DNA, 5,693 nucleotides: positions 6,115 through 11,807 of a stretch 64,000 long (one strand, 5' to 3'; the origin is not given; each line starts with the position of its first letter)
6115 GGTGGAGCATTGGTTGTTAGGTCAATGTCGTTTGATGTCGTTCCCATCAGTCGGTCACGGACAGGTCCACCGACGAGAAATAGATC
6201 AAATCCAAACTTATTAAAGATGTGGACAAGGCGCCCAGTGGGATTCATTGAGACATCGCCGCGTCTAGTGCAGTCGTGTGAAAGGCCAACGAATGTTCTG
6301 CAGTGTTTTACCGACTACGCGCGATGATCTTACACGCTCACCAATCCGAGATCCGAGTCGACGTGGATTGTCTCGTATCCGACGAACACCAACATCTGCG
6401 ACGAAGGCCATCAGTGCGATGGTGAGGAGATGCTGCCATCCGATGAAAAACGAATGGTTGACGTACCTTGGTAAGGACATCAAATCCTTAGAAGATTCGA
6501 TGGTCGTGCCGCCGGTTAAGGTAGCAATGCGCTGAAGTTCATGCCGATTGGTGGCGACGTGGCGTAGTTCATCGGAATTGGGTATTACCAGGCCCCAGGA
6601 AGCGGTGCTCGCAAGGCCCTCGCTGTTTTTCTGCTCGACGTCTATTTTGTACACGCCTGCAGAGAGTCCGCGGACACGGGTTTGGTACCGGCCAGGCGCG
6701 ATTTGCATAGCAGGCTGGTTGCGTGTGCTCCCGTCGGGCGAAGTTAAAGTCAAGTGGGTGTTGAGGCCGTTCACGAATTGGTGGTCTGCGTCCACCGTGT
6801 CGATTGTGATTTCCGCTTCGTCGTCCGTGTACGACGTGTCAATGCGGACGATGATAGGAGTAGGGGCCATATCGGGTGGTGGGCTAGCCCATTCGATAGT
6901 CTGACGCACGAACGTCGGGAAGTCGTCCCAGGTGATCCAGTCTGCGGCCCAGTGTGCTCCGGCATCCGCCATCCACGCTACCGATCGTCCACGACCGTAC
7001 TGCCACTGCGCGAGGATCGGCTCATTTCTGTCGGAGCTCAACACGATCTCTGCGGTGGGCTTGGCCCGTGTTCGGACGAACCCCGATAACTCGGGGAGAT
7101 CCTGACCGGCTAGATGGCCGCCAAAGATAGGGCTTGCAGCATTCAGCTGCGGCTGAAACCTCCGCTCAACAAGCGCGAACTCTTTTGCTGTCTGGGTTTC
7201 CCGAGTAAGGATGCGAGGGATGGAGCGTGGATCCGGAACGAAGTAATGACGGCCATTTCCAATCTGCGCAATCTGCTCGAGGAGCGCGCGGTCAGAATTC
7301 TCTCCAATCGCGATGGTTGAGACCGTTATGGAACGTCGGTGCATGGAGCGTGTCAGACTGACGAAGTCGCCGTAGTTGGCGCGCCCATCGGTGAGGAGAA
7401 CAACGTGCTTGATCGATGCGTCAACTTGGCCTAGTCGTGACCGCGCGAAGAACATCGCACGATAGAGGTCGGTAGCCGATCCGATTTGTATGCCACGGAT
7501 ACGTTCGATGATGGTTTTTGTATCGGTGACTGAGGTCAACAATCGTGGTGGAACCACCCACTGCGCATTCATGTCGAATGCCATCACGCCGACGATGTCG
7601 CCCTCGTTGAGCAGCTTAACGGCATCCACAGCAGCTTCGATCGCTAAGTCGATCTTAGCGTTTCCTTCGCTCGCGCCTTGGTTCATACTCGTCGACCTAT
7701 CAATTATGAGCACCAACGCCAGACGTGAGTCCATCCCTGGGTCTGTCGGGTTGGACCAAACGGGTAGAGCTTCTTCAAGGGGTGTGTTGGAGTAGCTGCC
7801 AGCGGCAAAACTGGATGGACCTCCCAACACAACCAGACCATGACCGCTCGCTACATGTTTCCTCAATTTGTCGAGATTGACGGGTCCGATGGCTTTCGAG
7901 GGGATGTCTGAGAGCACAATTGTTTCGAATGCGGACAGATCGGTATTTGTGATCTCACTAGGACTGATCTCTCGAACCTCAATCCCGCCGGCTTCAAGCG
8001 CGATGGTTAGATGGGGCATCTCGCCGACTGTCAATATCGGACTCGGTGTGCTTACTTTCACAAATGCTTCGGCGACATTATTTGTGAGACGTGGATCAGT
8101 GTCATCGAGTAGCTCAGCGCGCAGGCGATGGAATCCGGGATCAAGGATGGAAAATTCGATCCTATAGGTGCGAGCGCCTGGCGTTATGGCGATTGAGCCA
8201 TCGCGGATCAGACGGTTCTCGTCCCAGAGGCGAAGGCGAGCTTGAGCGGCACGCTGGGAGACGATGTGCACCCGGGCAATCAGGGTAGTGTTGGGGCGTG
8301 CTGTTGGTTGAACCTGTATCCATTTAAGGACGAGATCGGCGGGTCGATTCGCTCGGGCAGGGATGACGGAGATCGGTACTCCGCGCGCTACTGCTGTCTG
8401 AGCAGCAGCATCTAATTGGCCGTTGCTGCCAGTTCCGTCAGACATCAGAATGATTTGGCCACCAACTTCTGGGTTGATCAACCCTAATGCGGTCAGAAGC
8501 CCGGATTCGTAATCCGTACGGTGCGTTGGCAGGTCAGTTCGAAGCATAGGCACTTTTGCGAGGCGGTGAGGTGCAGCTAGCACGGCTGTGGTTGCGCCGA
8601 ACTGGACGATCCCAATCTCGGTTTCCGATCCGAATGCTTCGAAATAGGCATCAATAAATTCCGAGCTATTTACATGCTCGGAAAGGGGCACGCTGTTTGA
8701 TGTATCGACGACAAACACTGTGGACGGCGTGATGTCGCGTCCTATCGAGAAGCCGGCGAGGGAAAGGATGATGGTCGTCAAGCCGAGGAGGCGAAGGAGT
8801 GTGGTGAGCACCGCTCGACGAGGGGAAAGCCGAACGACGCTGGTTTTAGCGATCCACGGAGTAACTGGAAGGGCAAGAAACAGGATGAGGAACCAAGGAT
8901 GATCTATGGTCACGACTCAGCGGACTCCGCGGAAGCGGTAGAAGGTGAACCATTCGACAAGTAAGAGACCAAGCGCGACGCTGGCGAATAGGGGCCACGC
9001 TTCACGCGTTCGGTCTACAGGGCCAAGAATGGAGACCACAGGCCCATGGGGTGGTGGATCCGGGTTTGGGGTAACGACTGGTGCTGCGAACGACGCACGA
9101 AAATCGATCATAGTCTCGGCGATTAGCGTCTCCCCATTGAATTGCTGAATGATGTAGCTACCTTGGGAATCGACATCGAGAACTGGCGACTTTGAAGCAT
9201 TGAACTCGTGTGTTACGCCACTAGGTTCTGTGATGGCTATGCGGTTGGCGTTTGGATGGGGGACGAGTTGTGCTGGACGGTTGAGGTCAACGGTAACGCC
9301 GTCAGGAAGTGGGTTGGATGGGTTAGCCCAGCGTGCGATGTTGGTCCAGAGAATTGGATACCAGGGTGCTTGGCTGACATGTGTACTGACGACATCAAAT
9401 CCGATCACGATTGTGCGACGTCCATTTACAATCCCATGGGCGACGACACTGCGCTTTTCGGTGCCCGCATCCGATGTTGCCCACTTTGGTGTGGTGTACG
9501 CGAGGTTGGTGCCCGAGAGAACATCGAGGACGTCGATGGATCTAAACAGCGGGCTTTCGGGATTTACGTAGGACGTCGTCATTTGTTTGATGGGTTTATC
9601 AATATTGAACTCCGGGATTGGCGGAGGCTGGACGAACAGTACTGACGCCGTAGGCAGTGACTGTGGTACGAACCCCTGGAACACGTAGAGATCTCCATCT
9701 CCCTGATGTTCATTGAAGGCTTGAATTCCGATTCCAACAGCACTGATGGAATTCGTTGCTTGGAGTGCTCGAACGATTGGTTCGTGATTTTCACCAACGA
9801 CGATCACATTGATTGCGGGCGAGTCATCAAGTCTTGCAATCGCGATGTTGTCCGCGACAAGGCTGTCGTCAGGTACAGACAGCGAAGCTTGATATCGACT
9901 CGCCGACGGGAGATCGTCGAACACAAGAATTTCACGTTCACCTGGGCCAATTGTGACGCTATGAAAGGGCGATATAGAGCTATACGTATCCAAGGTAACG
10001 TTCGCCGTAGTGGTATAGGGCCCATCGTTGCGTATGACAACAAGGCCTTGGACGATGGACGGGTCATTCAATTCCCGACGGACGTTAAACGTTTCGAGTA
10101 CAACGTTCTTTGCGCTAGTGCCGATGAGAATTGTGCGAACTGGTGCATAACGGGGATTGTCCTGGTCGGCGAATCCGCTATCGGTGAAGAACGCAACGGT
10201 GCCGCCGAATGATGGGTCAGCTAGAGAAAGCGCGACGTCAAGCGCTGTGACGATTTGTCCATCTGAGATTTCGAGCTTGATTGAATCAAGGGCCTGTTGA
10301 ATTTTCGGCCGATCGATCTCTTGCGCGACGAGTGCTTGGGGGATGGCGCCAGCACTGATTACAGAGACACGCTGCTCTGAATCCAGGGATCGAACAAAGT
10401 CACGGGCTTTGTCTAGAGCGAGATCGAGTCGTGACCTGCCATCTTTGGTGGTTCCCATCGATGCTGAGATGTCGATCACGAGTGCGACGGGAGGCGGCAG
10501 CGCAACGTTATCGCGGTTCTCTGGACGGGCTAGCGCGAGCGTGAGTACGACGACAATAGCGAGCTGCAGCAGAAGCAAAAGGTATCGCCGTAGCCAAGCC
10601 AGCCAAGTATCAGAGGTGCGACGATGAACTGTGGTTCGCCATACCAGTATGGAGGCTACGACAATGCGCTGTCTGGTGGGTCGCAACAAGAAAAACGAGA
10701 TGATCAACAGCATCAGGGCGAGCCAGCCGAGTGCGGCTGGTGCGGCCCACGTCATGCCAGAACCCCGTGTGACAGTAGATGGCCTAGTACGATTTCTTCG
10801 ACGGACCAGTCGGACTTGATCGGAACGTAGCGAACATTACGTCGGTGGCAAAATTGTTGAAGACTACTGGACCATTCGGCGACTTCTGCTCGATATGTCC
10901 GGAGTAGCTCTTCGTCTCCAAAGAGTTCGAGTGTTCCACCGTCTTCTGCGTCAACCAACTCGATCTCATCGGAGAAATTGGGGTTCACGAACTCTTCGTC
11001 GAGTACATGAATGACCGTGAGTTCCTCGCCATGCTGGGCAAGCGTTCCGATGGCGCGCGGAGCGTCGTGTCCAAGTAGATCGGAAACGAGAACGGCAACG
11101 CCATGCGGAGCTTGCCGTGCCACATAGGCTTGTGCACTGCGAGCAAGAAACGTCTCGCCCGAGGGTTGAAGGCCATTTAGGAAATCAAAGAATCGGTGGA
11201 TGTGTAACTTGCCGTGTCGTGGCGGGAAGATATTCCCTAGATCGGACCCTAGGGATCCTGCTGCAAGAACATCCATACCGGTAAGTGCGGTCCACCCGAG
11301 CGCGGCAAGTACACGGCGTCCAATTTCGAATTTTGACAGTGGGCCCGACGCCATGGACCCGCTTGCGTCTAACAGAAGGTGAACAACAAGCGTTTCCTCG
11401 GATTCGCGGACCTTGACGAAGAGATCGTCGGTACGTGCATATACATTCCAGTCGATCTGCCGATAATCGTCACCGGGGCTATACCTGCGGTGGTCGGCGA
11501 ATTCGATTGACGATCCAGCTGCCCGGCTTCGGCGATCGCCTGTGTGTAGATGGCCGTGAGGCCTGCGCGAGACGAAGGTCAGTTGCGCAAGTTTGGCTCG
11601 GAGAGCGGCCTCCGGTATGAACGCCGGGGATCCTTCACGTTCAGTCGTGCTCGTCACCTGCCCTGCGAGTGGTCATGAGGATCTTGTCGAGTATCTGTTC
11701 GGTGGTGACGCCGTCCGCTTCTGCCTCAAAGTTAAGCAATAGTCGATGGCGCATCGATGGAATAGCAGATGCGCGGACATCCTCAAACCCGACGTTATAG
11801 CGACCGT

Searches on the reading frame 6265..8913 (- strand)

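Call 59: search_protein_families(library=pfam, proteins=[window:6265-8913:-], max_evalue=0.001)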
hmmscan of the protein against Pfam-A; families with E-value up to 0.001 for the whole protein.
window:6265-8913:- (882 aa): 6 families
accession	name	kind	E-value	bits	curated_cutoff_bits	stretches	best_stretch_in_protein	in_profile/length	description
PF00092.34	VWA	-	6.2e-23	82.3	23.8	2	400-568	2-171/174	von Willebrand factor type A domain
PF13519.12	VWA_2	-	5.4e-22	78.9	27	2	400-510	1-106/107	von Willebrand factor type A domain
PF07090.17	GATase1_like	-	3.4e-14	53.5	27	1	602-675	170-244/247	Putative glutamine amidotransferase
PF13768.12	VWA_3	-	8.6e-14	52.3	27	1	399-558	2-155/155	von Willebrand factor type A domain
PF01882.25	DUF58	-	0.00011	21.9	23.4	1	396-544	34-176/216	Protein of unknown function DUF58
PF06707.17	DUF1194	-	0.00066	19.4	27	1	397-542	3-160/206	Protein of unknown function (DUF1194)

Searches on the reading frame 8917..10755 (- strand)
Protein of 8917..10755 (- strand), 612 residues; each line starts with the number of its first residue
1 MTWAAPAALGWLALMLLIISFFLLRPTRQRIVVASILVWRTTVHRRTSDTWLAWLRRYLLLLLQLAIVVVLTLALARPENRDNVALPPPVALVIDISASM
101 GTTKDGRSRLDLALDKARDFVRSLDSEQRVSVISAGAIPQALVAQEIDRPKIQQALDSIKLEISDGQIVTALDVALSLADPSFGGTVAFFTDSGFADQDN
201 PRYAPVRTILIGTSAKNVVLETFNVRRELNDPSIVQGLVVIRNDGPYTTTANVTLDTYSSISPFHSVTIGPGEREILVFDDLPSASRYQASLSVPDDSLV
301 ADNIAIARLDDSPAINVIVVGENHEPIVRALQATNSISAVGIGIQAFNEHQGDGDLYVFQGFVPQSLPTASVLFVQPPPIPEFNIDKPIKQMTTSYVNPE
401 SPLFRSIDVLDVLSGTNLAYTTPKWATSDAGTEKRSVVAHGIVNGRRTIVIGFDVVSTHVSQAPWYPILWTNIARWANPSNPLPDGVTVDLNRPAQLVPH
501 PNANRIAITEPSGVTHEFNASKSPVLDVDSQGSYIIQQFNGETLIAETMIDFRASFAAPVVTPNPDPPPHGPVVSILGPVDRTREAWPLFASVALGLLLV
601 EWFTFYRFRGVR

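Call 59: search_protein_families(library=pfam, proteins=[window:8917-10755:-], max_evalue=0.001)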
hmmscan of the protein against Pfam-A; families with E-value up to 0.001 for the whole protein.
window:8917-10755:- (612 aa): 2 families
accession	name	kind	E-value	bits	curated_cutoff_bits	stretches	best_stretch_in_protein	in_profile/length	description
PF13519.12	VWA_2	-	3.1e-11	44.3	27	1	90-192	1-105/107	von Willebrand factor type A domain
PF07584.16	BatA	-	4.1e-07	30.8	25.9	1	1-78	1-77/77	Aerotolerance regulator N-terminal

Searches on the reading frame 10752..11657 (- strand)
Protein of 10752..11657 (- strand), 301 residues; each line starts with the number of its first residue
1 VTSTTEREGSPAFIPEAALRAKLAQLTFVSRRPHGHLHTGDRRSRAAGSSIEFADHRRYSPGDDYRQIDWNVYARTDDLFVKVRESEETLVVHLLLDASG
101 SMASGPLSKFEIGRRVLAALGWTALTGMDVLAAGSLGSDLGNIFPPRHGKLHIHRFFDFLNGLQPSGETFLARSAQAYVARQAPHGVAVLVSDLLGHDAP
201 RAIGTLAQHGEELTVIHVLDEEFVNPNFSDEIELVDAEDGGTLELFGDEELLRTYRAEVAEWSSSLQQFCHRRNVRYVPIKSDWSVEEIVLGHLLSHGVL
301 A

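Call 59: search_protein_families(library=pfam, proteins=[window:10752-11657:-], max_evalue=0.001)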
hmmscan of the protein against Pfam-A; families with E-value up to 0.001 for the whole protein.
window:10752-11657:- (301 aa): 1 family
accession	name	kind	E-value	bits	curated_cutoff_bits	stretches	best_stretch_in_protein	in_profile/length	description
PF01882.25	DUF58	-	2.4e-32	112.3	23.4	1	55-260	1-211/216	Protein of unknown function DUF58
